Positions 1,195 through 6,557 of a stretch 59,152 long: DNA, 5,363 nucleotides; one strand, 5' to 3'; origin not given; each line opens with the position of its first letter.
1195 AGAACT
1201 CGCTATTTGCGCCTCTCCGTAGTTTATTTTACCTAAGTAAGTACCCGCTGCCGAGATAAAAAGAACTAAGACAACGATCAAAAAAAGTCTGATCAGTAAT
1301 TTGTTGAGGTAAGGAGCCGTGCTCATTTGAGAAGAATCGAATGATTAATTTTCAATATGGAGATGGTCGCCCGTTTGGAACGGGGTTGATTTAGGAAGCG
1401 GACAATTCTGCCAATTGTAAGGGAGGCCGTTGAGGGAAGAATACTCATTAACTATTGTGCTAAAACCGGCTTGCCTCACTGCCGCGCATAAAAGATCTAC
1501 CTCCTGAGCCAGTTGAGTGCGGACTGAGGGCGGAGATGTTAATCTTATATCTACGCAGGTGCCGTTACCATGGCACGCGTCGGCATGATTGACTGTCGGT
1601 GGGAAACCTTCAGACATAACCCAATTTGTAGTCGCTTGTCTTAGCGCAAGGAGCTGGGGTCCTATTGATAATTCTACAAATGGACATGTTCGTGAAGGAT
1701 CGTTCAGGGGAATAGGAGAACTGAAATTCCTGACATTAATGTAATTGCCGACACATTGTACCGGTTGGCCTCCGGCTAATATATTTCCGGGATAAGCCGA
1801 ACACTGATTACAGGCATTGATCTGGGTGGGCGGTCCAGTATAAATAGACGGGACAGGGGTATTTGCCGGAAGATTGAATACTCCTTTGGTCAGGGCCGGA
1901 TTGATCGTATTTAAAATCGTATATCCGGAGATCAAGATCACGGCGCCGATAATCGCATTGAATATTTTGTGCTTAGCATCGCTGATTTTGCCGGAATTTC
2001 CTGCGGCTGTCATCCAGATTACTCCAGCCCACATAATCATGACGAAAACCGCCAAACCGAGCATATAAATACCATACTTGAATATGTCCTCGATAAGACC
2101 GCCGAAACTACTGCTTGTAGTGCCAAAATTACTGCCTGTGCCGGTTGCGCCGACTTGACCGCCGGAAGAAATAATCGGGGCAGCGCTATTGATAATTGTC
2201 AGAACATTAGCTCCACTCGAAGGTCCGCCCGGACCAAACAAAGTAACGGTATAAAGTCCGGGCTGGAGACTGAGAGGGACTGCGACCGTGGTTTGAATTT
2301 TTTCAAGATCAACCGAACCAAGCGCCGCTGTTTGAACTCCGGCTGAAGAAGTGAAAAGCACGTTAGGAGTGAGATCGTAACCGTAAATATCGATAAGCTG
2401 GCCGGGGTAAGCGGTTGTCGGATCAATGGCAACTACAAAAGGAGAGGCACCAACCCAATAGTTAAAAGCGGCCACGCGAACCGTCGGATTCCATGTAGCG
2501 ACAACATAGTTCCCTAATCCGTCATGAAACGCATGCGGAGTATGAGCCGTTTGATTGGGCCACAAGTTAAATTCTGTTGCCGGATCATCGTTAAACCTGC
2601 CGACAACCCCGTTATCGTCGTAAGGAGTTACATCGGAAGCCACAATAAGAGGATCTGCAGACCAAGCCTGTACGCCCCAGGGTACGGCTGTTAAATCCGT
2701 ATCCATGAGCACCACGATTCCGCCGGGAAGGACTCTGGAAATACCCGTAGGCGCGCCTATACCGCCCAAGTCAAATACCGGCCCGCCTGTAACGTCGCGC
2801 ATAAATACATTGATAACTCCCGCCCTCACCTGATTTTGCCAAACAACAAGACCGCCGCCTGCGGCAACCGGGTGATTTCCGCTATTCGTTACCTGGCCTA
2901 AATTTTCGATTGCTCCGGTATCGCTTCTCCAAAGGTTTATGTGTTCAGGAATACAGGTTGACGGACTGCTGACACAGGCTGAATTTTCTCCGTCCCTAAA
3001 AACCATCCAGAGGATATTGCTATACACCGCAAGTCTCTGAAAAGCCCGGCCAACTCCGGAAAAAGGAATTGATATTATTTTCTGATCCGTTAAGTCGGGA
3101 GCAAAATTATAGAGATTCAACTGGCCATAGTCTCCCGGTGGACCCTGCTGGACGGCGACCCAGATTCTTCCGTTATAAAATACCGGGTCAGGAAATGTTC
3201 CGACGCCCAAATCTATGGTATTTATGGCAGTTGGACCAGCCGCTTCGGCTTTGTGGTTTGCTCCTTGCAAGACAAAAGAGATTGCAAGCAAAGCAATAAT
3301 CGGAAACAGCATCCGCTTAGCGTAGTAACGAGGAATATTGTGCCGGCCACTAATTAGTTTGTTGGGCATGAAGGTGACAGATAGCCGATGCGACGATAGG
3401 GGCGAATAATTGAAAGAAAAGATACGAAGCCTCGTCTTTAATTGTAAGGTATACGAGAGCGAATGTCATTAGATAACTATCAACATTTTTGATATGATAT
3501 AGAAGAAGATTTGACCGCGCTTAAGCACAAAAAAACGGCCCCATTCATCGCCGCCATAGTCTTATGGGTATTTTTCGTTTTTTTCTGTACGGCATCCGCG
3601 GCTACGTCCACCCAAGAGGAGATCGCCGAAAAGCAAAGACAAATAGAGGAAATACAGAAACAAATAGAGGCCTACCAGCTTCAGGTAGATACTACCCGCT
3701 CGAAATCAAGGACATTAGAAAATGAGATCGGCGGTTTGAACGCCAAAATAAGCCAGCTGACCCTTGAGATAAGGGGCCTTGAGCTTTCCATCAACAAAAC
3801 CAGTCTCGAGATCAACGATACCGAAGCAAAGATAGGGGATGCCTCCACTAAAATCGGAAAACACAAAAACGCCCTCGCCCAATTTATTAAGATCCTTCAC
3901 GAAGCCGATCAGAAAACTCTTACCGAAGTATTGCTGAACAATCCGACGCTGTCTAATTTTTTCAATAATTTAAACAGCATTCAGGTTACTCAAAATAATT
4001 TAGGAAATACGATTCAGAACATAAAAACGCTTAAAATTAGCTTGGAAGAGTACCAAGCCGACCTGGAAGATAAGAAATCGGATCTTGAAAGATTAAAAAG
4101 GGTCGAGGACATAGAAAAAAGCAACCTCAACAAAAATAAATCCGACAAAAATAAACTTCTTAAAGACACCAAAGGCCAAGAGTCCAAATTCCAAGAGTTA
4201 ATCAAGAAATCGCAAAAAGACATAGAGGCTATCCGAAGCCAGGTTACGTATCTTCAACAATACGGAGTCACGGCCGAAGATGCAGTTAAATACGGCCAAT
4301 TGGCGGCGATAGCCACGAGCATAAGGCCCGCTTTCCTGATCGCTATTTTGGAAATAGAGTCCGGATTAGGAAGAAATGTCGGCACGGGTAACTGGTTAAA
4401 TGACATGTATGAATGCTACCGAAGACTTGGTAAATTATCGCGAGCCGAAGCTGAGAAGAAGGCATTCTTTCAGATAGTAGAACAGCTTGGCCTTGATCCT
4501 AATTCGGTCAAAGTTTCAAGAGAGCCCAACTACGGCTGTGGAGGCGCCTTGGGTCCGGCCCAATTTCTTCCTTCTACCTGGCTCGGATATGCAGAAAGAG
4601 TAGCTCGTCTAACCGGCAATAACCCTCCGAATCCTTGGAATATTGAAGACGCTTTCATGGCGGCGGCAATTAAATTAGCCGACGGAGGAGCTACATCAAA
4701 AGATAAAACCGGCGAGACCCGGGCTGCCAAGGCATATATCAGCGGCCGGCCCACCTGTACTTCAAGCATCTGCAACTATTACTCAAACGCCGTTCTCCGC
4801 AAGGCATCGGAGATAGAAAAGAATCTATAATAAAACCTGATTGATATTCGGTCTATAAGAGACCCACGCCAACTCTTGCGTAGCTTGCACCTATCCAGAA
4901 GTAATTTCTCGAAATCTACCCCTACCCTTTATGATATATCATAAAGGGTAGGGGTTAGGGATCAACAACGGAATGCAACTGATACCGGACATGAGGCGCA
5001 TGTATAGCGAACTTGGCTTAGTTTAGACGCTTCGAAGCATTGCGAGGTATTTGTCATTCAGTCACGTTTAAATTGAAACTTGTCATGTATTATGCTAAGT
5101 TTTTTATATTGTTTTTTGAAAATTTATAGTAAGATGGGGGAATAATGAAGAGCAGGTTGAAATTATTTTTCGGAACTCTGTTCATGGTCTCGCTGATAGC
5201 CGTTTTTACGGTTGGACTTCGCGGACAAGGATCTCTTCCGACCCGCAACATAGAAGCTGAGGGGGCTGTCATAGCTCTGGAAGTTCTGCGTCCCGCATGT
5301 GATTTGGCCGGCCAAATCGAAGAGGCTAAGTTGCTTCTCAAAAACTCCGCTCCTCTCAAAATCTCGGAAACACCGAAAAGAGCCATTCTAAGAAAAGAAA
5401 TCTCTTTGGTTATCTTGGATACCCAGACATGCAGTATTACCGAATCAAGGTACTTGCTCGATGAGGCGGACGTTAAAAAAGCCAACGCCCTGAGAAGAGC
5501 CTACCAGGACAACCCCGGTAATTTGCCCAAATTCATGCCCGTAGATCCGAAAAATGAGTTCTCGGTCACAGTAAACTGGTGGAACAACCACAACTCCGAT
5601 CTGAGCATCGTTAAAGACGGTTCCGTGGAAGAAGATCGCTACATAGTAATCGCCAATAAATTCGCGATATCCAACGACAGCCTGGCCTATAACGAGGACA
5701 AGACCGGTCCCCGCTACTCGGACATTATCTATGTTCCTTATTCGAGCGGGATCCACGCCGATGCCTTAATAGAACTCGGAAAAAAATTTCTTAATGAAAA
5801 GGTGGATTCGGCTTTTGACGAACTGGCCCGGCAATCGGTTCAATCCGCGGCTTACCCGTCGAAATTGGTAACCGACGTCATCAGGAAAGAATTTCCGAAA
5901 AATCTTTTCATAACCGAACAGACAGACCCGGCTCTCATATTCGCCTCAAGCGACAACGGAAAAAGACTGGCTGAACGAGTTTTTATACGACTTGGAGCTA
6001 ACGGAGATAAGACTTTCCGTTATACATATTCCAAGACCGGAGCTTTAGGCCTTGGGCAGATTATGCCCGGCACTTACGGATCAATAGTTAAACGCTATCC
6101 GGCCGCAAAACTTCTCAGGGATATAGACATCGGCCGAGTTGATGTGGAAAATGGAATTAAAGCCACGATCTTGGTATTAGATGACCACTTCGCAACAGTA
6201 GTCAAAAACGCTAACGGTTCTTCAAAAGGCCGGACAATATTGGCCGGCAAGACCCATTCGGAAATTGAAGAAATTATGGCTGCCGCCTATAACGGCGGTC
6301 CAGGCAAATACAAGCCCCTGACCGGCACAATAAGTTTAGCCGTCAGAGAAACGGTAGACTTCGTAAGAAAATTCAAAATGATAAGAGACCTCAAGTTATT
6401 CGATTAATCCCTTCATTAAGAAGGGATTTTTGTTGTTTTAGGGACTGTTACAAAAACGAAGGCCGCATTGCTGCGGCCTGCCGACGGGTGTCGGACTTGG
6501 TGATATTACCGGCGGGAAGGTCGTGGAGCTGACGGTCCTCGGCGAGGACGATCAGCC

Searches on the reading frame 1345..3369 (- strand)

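Call 14: search_protein_families(library=pfam, proteins=[window:1345-3369:-])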
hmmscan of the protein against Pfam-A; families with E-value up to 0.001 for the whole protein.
window:1345-3369:- (674 aa): 2 families
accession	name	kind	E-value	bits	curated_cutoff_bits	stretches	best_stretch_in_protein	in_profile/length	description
PF18895.5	T4SS_pilin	-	3.7e-06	27.4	26.6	1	420-488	3-70/71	Type IV secretion system pilin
PF02322.20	Cyt_bd_oxida_II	-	0.00054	19.9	35.6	1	388-482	114-203/302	Cytochrome bd terminal oxidase subunit II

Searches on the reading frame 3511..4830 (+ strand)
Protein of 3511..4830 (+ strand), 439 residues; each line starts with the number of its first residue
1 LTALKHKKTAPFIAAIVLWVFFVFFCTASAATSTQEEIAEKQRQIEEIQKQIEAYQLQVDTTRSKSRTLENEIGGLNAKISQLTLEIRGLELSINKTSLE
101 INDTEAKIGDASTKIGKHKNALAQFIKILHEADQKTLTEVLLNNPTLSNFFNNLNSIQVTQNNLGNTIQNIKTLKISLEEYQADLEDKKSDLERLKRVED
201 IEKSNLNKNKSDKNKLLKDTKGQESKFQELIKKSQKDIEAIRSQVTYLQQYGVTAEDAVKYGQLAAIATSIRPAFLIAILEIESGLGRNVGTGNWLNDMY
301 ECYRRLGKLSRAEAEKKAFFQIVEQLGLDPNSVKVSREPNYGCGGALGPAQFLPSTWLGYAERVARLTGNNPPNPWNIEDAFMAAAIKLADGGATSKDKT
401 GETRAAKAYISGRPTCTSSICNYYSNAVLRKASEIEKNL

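Call 14: search_protein_families(library=pfam, proteins=[window:3511-4830:+])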
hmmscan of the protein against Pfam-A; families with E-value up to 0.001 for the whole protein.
window:3511-4830:+ (439 aa): 3 families
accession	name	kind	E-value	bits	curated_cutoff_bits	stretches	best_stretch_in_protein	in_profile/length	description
PF13406.11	SLT_2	-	1.2e-09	38.2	24.3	1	270-399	85-206/292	Transglycosylase SLT domain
PF11932.13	DUF3450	-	0.00015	21.6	32.6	1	23-109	14-96/241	Protein of unknown function (DUF3450)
PF00261.25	Tropomyosin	-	0.00089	19.2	38.6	1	38-195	8-186/242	Tropomyosin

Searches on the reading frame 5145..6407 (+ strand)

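Call 14: search_protein_families(library=pfam, proteins=[window:5145-6407:+])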
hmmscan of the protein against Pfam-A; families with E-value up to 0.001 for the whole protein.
window:5145-6407:+ (420 aa): 1 family
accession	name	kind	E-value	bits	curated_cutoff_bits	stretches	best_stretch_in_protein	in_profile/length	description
PF01464.25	SLT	-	3.5e-05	23.8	21.3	1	293-389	30-101/117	Transglycosylase SLT domain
